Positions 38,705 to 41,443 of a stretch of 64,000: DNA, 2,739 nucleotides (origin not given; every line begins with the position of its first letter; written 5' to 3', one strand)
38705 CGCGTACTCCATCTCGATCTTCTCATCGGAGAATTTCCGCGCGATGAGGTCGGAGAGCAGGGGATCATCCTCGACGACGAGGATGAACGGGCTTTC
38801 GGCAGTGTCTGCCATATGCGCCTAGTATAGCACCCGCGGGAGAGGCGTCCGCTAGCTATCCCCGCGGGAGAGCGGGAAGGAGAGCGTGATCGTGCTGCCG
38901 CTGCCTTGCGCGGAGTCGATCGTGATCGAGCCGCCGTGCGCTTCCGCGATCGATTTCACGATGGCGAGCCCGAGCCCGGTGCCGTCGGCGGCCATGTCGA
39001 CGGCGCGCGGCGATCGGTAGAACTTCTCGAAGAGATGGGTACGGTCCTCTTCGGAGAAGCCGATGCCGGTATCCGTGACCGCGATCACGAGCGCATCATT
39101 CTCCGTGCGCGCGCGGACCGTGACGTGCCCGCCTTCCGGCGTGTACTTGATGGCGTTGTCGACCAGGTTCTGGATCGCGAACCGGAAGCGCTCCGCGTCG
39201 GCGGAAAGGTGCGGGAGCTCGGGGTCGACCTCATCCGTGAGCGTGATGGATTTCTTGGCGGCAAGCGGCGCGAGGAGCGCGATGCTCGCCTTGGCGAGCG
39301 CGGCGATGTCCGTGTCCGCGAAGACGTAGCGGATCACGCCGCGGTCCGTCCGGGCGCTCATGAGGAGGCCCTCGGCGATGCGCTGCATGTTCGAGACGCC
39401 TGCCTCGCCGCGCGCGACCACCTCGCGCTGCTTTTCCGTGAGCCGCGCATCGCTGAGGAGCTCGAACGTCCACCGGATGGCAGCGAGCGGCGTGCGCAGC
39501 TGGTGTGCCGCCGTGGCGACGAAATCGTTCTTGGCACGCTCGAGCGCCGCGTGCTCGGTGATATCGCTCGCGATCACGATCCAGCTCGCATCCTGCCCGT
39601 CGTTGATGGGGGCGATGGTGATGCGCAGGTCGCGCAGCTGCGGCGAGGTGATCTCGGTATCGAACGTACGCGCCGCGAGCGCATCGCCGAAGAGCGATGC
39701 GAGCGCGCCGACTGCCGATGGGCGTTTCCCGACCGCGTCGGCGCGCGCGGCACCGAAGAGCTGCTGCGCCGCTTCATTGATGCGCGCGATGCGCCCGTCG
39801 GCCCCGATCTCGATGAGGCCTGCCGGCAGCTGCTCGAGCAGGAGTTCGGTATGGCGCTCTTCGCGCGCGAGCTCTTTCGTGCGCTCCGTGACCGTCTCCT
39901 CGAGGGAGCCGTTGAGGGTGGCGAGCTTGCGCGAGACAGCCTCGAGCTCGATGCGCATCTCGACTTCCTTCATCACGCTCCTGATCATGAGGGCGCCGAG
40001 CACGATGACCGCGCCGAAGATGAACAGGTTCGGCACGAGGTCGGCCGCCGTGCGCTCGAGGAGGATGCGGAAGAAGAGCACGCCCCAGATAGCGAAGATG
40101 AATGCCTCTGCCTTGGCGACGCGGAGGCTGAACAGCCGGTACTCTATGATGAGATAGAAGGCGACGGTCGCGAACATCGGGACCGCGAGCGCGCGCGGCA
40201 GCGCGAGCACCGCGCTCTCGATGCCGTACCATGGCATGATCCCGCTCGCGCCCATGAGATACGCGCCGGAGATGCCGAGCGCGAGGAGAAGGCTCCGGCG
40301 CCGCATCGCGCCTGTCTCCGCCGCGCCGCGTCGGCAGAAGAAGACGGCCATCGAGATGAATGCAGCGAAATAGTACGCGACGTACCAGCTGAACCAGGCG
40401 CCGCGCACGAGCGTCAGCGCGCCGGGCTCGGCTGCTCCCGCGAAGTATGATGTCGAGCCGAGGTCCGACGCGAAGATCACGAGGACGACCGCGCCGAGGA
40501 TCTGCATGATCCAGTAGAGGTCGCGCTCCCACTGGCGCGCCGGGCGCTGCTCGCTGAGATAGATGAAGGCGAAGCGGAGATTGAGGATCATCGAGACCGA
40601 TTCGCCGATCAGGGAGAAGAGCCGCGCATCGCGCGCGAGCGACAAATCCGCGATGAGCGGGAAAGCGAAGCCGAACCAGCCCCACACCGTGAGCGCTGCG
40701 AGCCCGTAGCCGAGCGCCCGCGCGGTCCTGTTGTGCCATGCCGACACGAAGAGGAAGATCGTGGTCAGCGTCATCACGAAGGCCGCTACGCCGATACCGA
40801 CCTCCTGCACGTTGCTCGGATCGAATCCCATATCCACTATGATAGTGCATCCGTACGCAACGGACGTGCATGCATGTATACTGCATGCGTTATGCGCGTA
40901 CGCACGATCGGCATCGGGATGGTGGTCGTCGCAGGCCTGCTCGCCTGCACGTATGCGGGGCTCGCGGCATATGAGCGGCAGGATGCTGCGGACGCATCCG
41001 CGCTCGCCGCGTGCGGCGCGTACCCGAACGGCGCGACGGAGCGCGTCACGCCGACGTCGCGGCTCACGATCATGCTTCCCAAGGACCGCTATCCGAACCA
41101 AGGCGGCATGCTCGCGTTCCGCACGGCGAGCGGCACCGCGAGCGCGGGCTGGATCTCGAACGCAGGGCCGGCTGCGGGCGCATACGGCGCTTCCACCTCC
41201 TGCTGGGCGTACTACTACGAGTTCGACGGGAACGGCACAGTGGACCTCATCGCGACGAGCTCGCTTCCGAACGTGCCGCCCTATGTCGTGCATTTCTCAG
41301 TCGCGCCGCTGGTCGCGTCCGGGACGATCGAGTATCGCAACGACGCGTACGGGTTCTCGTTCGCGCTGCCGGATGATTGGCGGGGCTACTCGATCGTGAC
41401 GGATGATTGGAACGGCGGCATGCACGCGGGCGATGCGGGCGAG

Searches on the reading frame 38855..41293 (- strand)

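Call 71: search_protein_families(library=pfam, proteins=[window:38855-41293:-], max_evalue=0.001)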
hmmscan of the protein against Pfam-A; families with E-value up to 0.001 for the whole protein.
window:38855-41293:- (813 aa): 7 families
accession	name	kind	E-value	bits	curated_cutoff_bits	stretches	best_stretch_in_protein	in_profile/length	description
PF02518.31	HATPase_c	-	5.3e-31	107.8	26.4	1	699-809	2-110/111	Histidine kinase-, DNA gyrase B-, and HSP90-like ATPase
PF00512.31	HisKA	-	5.9e-13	49.1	26.9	1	587-651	1-65/66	His Kinase A (phospho-acceptor) domain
PF08448.16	PAS_4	-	2.1e-08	34.8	23.1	1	486-581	1-108/110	PAS fold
PF13581.12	HATPase_c_2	-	4.7e-07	30.3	27.4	1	699-804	28-125/127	Histidine kinase-like ATPase domain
PF00989.32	PAS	-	2.1e-05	25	22.6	1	481-524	2-45/113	PAS fold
PF13426.13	PAS_9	-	0.00081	20.1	27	0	493-580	4-103/103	PAS domain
PF16927.11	HisKA_7TM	-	0.00081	19.7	28.6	0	172-390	3-222/224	N-terminal 7TM region of histidine kinase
